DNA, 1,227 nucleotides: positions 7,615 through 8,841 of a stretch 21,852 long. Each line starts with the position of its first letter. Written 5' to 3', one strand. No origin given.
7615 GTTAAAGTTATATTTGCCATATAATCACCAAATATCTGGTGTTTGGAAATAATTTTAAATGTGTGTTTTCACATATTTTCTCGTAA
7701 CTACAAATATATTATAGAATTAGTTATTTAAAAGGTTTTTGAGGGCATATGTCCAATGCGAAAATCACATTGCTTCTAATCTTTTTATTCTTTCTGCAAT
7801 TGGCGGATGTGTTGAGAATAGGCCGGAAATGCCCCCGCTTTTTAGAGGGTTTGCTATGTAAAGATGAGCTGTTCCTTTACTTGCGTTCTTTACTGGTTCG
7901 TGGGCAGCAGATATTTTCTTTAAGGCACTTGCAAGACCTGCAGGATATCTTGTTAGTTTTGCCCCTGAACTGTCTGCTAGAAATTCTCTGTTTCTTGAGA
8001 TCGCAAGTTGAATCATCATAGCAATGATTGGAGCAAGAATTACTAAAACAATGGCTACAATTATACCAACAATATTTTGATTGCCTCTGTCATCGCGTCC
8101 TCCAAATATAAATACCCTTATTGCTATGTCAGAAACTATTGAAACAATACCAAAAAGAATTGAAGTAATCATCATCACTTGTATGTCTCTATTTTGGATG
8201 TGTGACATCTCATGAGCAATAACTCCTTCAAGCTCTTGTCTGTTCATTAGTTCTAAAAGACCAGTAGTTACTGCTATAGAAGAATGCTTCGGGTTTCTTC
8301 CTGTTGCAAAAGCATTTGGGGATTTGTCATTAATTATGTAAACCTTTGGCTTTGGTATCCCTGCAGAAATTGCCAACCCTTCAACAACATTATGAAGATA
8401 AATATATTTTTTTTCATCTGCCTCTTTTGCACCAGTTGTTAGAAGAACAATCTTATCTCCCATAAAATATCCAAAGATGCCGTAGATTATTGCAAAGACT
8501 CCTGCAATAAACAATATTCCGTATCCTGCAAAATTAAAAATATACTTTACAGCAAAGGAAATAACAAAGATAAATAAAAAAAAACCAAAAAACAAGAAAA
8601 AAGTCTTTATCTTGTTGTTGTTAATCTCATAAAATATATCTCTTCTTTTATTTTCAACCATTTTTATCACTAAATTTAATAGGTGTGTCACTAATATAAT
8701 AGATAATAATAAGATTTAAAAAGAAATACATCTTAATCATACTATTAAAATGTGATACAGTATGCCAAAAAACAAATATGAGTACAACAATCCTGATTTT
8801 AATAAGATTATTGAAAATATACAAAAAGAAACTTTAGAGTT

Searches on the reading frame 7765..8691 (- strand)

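Call 7: search_protein_families(library=pfam, proteins=[window:7765-8691:-], max_evalue=0.001)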
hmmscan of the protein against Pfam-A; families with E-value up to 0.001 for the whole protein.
window:7765-8691:- (308 aa): 3 families
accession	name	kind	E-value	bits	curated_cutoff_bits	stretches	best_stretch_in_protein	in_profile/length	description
PF01435.24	Peptidase_M48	-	8.3e-38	130.5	20.3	1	98-307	6-184/186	Peptidase family M48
PF05569.17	Peptidase_M56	-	3.4e-05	23.6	31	1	59-179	104-218/296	BlaR1 peptidase M56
PF18958.6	DUF5700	-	0.00064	19.6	25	0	112-172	92-148/283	Putative zinc dependent peptidase (DUF5700)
